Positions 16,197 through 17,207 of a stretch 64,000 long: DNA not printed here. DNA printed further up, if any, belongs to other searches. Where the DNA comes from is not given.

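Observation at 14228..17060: Candidate undescribed two-gene SIR2 defence module carried as cargo of the tRNA-Lys element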

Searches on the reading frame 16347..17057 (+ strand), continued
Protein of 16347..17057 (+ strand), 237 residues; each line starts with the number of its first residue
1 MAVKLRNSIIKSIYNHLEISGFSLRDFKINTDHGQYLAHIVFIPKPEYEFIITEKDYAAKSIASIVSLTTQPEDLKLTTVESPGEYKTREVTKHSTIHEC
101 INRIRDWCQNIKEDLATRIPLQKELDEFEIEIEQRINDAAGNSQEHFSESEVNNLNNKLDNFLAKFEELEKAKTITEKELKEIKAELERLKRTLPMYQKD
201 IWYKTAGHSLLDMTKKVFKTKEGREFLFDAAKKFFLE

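Call 61: find_encoding_contigs(protein=P0149, flank=6000, max_places=3)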
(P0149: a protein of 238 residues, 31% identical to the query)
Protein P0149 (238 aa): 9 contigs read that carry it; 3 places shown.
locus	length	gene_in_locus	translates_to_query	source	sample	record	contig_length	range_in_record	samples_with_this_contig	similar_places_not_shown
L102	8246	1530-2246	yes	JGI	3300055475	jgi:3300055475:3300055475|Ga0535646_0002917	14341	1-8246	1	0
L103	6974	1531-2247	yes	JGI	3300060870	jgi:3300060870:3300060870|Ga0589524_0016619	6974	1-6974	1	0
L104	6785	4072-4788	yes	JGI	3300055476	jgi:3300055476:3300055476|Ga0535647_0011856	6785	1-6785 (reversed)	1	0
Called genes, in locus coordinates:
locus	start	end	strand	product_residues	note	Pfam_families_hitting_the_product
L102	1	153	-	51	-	?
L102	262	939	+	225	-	PF04298:Zn_peptidase_2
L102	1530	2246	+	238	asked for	-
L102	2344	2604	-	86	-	PF06769:YoeB_toxin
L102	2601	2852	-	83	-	PF02604:PhdYeFM_antitox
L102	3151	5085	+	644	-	PF00149:Metallophos, PF02872:5_nucleotid_C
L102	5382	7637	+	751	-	PF02743:dCache_1, PF00015:MCPsignal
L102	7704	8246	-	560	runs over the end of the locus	PF00732:GMC_oxred_N, PF05199:GMC_oxred_C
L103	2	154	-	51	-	?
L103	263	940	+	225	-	PF04298:Zn_peptidase_2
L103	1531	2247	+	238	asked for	-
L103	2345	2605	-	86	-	PF06769:YoeB_toxin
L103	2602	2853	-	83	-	PF02604:PhdYeFM_antitox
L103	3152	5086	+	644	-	PF00149:Metallophos, PF02872:5_nucleotid_C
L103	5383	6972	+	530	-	?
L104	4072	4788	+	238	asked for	-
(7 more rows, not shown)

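Call 62: fold_search(model_id=the predicted structure, library=pdb)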
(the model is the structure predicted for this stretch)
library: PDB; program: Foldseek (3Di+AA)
matches with E <= 10: 119; with E <= 0.001: 0
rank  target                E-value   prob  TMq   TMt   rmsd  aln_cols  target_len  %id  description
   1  5fgp_A                5.9e-01  0.25  0.18  0.26  12.4       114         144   12  Crystal structure of D. melanogaster Pur-alpha repeat I-II in complex with DNA. (released 2016-01-20)
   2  3d2e_A                5.9e-01  0.13  0.21  0.09  20.1       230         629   13  Crystal structure of a complex of Sse1p and Hsp70, Selenomethionine-labeled crystals (released 2008-06-17)
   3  3gax_A                7.0e-01  0.30  0.19  0.36  14.1       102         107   12  Crystal structure of monomeric human cystatin C stabilized against aggregation (released 2010-02-23)
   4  3k44_B                7.0e-01  0.28  0.18  0.27  11.7       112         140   12  Crystal Structure of Drosophila melanogaster Pur-alpha (released 2009-10-27)
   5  6uio_B                9.1e-01  0.11  0.14  0.25  14.0       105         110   12  Crystal structure of mouse CRES (Cystatin-Related Epididymal Spermatogenic) (released 2020-07-01)
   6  7krw_A                1.1e+00  0.13  0.23  0.10  19.2       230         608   11  Stimulating state of near full-length Hsp70 DnaK fused with a substrate peptide (released 2021-09-15)
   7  6uio_A                1.1e+00  0.12  0.15  0.25  13.9       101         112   12  Crystal structure of mouse CRES (Cystatin-Related Epididymal Spermatogenic) (released 2020-07-01)
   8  7u65_G                1.1e+00  0.30  0.20  0.45   5.7       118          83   10  Structure of E. coli dGTPase bound to T7 bacteriophage protein Gp1.2 (released 2022-08-31)
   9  8r28                  1.1e+00  0.16  0.16  0.32  14.0        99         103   10  Crystal structure of Amacstatin-1, a cystatin from the hard tick Amblyomma maculatum (released 2024-11-13)
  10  7tve_E                1.1e+00  0.03  0.13  0.09  26.2       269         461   10  ATP and DNA bound SMC5/6 core complex (released 2022-06-22)
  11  6p59_F                1.2e+00  0.14  0.17  0.19   9.0       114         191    8  Crystal structure of SIVrcm Vif-CBFbeta-ELOB-ELOC complex (released 2019-12-25)
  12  9a5j_A                1.4e+00  0.10  0.21  0.09  18.1       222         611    9  Integrative model of DNAK-GUDB by crosslinking MS and deep learning (released 2024-09-18)
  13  6roa_A                1.7e+00  0.14  0.17  0.33  14.2       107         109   12  Crystal structure of V57G mutant of human cystatin C (released 2019-08-07)
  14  9dvi_B                1.7e+00  0.11  0.23  0.24  19.5       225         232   11  Hetero-hexameric Hsp70-Hsp40-DafA complex (released 2025-10-22)
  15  6saz_D                1.8e+00  0.20  0.17  0.17  13.6        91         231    8  Cleaved human fetuin-b in complex with crayfish astacin (released 2019-10-23)
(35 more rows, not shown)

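Call 69: search_protein_representatives(alignment_id=A2)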
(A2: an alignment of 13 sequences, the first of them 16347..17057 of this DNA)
Query: 13 sequences, 236 profile positions. Proteins with E-value up to 0.001 (for the whole library): 747; up to 1e-10: 437; up to 1e-30: 172. The best 150 are listed.
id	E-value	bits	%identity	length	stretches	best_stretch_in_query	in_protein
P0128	1.9e-88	312.1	-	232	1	1-234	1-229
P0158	2.5e-86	305.2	-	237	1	1-234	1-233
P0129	3.7e-83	294.8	-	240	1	1-234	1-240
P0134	1.5e-77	276.5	-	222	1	1-234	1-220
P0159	5.4e-77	274.6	-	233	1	1-233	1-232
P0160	2.3e-67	243.1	-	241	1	1-235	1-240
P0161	2.3e-67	243.1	-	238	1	1-234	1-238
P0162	2.1e-64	233.4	-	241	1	1-234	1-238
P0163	4.4e-64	232.4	-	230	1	3-233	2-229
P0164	2.6e-62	226.6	-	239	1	1-235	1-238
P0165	3.3e-62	226.2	-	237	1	1-234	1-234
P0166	2.9e-61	223.1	-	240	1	1-233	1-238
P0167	3.3e-60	219.7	-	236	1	1-234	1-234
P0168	2.0e-59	217.1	-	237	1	1-233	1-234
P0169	5.3e-59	215.7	-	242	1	1-233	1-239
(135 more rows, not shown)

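Call 71: search_protein_families(library=phrogs, alignment_id=A5, max_evalue=0.001)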
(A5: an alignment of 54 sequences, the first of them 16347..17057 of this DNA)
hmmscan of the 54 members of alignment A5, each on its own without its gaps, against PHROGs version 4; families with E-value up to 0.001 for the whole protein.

A. member 1, window:16347-17057:+ (237 aa): 2 families
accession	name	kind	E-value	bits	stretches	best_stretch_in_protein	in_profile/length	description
phrog_24320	-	tail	0.00073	19.4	1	134-195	258-319/526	tail length tape measure protein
phrog_17841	-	unknown function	0.00098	20.1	0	164-201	3-40/66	-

B. families by the number of members that match (of 54 scanned): 15 families
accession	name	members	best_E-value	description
phrog_77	-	2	0.00019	SbcC-like subunit of palindrome specific endonuclease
phrog_1193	-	2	0.00022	hemolysin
phrog_1535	-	2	0.0005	tail length tape measure protein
phrog_1775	-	1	6.2e-05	minor head protein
phrog_4502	-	1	8.9e-05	-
phrog_20188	-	1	0.00015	endonuclease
phrog_10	-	1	0.00025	major head protein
phrog_739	-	1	0.0003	Rz-like spanin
phrog_1686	-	1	0.00041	tail length tape measure protein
phrog_15808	-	1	0.00043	-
phrog_5218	-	1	0.00051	-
phrog_3961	-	1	0.00054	-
phrog_24320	-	1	0.00073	tail length tape measure protein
phrog_1272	-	1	0.00089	tail length tape measure protein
phrog_17841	-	1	0.00098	-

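Call 72: search_protein_families(library=pfam, alignment_id=A5, max_evalue=0.001)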
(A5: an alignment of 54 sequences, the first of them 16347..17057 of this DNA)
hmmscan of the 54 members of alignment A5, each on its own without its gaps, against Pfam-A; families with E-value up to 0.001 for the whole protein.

A. member 1, window:16347-17057:+ (237 aa): 0 families

B. families by the number of members that match (of 54 scanned): 23 families
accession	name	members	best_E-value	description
PF07889.17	DUF1664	3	0.00076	Protein of unknown function (DUF1664)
PF17675.6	APG6_N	2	1.9e-05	Apg6 coiled-coil region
PF06810.17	Phage_scaffold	2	4.3e-05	Phage capsid assembly scaffolding protein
PF20105.4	DUF6495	1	5.4e-05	Family of unknown function (DUF6495)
PF23991.1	DUF7310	1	5.8e-05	Coiled-coil region of unknown function (DUF7310)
PF03148.19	Tektin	1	9.8e-05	Tektin family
PF11559.13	ADIP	1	0.00011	Afadin- and alpha -actinin-Binding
PF24611.2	Spectrin_Anc-1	1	0.00018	Nuclear anchorage protein 1, spectrin-like repeat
PF02183.23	HALZ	1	0.00023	Homeobox associated leucine zipper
PF09755.14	DUF2046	1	0.00034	Uncharacterized conserved protein H4 (DUF2046)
PF05531.17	NPV_P10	1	0.0004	Nucleopolyhedrovirus P10 protein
PF09787.14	Golgin_A5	1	0.00041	Golgin subfamily A member 5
PF24627.1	PUMA_CC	1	0.00047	PUMA coiled-coil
PF09738.14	LRRFIP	1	0.00048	LRRFIP family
PF02346.21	Vac_Fusion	1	0.00055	Chordopoxvirus multifunctional envelope protein A27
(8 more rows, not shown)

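Call 73: search_solved_structures(query=A5, max_evalue=1)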
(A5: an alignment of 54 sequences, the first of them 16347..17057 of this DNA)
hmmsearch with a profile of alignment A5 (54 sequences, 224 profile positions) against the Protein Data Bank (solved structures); distinct sequences matched with E-value up to 1: 73 (the best 60 are shown).
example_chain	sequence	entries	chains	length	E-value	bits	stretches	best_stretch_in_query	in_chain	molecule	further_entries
7l7w_A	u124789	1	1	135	0.007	19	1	143-205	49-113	Probable disease resistance protein At5g66900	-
1p68_A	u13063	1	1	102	0.0081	18.8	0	140-183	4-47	De novo designed protein S-824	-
9y6s_4R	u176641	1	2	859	0.01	18.5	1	120-182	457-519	Coiled-coil domain-containing protein 39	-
9ges_A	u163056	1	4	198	0.017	17.8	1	88-170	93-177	E3 ubiquitin-protein ligase CCNB1IP1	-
5fv8_A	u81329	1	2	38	0.02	17.5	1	143-176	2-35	FOSW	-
9e5c_7t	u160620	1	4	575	0.023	17.3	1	102-176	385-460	ODAD1 central coiled coil region domain-containing protein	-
7l7v_A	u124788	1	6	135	0.029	17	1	143-192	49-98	Probable disease resistance protein At5g66900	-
1g6u_A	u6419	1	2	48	0.033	16.8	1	129-160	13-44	DOMAIN SWAPPED DIMER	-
6tdu_AN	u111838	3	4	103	0.034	16.8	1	144-182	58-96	inhibitor of F1 (IF1)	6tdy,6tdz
2jua_A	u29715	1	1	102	0.04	16.6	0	140-183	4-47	de novo protein S836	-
9cpc_3O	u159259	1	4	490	0.051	16.2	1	72-124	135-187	Tektin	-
8yl6_C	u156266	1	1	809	0.059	16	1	145-204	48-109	Probable disease resistance protein At5g66900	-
6egn_A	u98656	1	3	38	0.072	15.7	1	137-170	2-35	Hg(II)(GRAND CoilSerL16CL19(DLE))3-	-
8qox_B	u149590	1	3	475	0.074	15.7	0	131-183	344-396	Conserved membrane protein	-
6xor_A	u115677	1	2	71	0.083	15.5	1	136-183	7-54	Protein swallow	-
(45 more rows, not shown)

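Call 74: search_dna_similar(query=window:16347-17057:+, collection=phages, mode=protein, max_evalue=0.001, max_rows=15)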
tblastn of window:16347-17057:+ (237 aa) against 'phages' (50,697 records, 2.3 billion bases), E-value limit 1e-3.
No match.

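Call 81: find_related_loci(query=A2, collection=viral_contigs, flank=6000)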
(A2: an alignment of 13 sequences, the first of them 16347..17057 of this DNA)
Query A2 (237 aa) in viral_contigs; peptide patterns used: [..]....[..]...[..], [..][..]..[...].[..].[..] (x = any residue, [..] = any of these).
78 stretches matched a pattern, but none encodes a relative of the query by tblastn (E <= 1e-3).

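Call 90: fold_search(model_id=the predicted structure, library=viral)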
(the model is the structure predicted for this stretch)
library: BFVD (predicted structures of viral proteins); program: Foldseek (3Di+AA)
matches with E <= 10: 431; with E <= 0.001: 0
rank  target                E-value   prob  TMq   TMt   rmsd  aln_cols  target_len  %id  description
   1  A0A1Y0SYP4            2.6e-02  1.00  0.25  0.51   4.9       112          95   16  Uncharacterized protein [Pseudomonas phage Phabio]
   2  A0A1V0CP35            4.1e-02  0.95  0.26  0.45   8.8       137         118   10  (no name in the UniProt tables at hand)
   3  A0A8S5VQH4            9.7e-02  0.94  0.26  0.48   5.6       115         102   13  (no name in the UniProt tables at hand)
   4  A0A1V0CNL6            1.2e-01  0.89  0.28  0.37   9.2       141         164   12  (no name in the UniProt tables at hand)
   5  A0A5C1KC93            2.0e-01  0.80  0.26  0.45   5.5       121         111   14  (no name in the UniProt tables at hand)
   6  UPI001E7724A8         2.1e-01  0.91  0.28  0.46   7.7       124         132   10  (no name look-up for this kind of identifier)
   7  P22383                2.3e-01  0.35  0.20  0.25   7.6       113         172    8  Virion infectivity factor [Simian immunodeficiency virus (isolate GB1)]
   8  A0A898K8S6            2.9e-01  0.51  0.26  0.30  10.2       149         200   10  (no name in the UniProt tables at hand)
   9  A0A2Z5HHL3            3.4e-01  0.63  0.24  0.26  11.7       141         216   13  (no name in the UniProt tables at hand)
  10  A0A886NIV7            3.6e-01  0.63  0.25  0.40   6.5       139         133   12  (no name in the UniProt tables at hand)
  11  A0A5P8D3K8            3.8e-01  0.84  0.25  0.53   4.2       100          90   11  (no name in the UniProt tables at hand)
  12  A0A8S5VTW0            3.8e-01  0.77  0.25  0.36   6.1       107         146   10  Uncharacterized protein [Ackermannviridae sp.]
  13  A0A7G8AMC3            3.8e-01  0.60  0.22  0.38   6.2        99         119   15  (no name in the UniProt tables at hand)
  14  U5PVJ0                3.8e-01  0.35  0.20  0.25   6.5       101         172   11  Uncharacterized protein [Bacillus phage BigBertha]
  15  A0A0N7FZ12            4.0e-01  0.44  0.17  0.35   7.7       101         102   18  (no name in the UniProt tables at hand)
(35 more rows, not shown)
